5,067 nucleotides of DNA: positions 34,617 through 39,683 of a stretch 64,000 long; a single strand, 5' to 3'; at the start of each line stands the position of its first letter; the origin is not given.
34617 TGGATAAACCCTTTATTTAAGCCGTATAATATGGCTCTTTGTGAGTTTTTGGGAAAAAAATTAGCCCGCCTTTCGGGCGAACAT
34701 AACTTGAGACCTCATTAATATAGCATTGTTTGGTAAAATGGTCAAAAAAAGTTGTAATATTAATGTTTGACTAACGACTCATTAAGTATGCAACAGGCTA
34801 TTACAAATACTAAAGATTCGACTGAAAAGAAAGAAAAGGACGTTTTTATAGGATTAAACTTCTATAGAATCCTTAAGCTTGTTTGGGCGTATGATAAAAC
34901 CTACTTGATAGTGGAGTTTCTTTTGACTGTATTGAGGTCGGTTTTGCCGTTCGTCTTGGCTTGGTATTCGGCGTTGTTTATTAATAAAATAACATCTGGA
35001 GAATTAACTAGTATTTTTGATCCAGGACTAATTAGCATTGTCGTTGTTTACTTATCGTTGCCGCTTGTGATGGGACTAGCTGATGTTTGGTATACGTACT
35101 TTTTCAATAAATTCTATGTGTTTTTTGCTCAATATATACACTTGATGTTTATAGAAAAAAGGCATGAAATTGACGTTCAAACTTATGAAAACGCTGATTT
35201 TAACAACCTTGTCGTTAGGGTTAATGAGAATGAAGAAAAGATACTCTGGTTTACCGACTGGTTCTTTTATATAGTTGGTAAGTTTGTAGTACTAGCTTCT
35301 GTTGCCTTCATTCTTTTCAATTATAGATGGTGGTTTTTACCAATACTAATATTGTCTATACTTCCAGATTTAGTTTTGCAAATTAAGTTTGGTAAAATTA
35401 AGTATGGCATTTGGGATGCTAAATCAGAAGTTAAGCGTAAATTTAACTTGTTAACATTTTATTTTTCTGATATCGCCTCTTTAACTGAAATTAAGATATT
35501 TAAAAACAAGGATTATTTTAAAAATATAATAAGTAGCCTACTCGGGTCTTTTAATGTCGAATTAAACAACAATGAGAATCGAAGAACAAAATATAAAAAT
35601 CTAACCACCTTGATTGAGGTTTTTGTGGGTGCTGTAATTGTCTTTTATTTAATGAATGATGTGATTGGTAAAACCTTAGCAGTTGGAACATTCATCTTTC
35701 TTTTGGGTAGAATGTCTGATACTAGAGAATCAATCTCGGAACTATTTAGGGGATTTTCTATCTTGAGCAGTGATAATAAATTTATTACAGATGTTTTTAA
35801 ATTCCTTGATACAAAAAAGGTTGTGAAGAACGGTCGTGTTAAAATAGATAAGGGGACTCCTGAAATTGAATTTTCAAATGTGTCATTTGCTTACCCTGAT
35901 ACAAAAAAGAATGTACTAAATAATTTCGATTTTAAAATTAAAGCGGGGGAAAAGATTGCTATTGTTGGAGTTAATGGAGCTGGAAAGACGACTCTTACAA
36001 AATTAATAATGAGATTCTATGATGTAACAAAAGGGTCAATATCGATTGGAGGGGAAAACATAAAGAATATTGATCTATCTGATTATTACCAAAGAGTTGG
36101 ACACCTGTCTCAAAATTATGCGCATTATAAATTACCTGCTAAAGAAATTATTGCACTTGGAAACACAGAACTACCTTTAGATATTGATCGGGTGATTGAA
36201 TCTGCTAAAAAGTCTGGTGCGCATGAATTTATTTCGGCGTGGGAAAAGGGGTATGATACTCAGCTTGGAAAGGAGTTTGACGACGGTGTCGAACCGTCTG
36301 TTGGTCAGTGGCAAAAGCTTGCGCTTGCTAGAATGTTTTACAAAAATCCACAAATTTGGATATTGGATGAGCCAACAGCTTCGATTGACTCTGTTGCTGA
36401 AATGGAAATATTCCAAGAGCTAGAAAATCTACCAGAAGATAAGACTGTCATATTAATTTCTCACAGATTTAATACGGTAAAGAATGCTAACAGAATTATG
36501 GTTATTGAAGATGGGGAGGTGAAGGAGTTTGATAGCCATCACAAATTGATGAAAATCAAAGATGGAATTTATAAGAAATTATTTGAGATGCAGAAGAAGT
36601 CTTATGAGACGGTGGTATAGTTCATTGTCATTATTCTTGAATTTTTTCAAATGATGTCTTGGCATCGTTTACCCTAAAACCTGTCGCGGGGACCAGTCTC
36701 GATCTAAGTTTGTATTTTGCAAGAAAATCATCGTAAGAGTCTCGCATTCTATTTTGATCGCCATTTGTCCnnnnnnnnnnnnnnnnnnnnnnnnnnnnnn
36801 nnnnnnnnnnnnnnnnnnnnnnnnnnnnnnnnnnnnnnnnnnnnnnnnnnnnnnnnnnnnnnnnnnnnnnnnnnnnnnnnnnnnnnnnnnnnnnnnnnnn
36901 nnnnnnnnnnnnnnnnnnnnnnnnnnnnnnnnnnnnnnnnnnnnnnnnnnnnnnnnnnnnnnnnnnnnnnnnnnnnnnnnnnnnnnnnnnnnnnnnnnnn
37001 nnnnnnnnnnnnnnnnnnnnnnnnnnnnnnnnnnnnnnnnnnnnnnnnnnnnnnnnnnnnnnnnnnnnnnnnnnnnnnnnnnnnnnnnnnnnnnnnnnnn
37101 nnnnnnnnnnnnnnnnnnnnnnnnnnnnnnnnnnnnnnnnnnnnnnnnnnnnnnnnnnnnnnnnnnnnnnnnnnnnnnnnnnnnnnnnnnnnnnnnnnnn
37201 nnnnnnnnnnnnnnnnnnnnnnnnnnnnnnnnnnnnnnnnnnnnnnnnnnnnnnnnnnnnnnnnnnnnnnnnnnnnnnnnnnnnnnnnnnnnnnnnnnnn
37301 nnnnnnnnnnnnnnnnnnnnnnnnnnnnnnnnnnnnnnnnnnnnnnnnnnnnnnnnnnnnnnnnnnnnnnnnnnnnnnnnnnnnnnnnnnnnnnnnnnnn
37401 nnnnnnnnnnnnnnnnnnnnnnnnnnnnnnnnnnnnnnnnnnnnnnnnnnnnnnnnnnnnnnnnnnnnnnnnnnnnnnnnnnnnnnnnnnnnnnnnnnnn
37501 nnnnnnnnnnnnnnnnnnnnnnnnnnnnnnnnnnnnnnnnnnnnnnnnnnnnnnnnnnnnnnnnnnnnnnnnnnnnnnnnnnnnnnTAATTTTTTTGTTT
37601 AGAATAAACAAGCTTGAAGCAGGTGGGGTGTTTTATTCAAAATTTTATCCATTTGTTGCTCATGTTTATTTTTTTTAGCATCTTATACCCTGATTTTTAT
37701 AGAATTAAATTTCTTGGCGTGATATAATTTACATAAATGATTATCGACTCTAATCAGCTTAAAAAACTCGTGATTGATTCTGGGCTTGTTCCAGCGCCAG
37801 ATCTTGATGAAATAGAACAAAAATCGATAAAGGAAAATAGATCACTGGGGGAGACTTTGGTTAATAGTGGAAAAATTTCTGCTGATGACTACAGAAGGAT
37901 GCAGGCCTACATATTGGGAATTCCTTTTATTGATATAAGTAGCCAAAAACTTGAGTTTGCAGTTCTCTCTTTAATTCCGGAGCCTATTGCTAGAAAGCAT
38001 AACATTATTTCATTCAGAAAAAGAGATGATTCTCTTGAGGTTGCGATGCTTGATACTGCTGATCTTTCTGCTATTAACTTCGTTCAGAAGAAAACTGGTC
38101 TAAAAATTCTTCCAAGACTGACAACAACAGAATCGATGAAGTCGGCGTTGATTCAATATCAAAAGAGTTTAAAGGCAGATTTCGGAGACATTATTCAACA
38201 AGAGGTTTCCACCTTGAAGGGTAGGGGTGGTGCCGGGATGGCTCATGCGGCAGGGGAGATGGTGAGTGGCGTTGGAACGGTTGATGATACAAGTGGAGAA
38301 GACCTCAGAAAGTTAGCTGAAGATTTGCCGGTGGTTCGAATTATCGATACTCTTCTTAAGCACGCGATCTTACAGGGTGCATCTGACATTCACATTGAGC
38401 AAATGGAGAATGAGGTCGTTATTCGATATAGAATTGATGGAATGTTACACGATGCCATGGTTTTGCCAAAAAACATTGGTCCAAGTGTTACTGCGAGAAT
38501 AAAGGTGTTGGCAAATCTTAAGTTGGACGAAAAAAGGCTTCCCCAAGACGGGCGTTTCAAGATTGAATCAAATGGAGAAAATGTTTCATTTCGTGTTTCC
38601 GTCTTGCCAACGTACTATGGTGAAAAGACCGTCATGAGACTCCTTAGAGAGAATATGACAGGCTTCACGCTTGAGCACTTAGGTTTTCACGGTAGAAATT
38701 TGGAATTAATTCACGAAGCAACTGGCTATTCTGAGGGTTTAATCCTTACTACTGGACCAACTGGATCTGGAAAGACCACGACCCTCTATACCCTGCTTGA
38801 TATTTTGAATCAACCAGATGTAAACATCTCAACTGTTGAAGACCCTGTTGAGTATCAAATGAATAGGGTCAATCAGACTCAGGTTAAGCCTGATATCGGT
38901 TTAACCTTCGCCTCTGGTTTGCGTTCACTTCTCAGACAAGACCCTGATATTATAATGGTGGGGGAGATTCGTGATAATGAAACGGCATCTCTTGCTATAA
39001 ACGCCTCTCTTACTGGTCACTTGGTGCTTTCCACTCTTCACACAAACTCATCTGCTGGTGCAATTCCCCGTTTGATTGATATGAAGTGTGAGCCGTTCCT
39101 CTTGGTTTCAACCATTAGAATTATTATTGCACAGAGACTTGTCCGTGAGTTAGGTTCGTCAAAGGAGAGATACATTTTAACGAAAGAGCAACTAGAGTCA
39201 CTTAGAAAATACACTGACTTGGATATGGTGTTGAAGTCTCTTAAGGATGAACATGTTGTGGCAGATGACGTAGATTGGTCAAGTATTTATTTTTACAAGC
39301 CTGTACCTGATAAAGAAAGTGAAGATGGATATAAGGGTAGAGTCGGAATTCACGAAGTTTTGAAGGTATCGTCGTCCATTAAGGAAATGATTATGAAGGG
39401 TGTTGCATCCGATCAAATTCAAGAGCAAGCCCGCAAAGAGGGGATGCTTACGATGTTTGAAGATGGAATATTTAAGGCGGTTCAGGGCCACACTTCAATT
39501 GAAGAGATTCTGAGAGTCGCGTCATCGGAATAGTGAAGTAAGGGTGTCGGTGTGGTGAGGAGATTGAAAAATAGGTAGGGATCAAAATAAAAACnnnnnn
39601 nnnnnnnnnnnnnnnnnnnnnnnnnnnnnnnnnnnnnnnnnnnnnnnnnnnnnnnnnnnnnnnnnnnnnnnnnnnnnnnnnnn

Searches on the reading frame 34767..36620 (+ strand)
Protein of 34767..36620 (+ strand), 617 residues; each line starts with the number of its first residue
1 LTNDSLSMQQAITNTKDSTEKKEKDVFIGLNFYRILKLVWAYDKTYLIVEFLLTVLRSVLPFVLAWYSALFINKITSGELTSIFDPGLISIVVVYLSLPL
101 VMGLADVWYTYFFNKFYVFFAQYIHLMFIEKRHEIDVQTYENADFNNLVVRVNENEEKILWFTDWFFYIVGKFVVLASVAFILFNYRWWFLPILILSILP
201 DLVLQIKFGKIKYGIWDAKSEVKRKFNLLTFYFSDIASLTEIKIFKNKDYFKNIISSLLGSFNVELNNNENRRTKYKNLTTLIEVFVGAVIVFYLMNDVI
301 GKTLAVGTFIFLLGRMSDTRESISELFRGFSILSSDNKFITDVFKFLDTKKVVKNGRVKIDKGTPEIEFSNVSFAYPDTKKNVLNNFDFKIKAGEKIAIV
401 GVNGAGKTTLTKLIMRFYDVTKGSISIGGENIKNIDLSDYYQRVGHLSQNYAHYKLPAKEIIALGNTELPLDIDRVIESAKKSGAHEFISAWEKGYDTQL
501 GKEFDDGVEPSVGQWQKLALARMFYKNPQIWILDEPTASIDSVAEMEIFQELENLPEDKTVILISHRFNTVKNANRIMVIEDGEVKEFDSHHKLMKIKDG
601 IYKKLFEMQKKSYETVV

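Call 12: search_protein_families(library=pfam, proteins=[window:34767-36620:+], max_evalue=0.001)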
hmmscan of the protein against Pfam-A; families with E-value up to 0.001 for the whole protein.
window:34767-36620:+ (617 aa): 3 families
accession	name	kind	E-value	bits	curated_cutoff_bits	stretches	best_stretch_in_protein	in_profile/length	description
PF00005.33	ABC_tran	-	1.3e-26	94.2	25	1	384-538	1-137/137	ABC transporter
PF02463.25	SMC_N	-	0.00011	22.1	40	0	518-581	149-212/220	RecF/RecN/SMC N terminal domain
PF13304.12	AAA_21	-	0.00031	21.3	27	0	398-419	3-24/304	AAA domain, putative AbiEii toxin, Type IV TA system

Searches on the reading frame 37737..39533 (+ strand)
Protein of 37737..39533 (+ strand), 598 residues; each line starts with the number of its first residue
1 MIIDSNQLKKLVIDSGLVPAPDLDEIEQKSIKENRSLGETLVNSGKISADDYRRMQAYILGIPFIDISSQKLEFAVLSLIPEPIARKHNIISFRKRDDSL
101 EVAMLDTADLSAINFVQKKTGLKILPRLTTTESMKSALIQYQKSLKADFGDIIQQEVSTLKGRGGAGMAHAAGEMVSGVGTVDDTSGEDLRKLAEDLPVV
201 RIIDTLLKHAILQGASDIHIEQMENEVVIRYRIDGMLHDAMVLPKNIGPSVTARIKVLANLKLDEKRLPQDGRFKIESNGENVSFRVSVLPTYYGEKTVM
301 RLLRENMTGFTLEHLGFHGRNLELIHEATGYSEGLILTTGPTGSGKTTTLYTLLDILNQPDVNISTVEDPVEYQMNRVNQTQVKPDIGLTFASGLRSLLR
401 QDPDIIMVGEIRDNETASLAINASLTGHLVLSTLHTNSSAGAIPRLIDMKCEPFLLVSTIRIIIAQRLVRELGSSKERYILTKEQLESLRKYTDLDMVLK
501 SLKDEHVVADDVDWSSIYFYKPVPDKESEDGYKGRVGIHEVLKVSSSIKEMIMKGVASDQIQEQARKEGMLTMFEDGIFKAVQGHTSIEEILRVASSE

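Call 12: search_protein_families(library=pfam, proteins=[window:37737-39533:+], max_evalue=0.001)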
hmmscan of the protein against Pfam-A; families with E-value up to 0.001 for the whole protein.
window:37737-39533:+ (598 aa): 3 families
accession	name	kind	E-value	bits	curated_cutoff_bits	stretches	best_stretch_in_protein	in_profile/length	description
PF00437.27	T2SSE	-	1.3e-120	402.9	24.9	1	194-593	3-370/370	Type II/IV secretion system protein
PF05157.20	MshEN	-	1.2e-12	48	23.1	1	60-145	1-87/90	MshEN domain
PF13401.12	AAA_22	-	0.00056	20.7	27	0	332-371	4-43/130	AAA domain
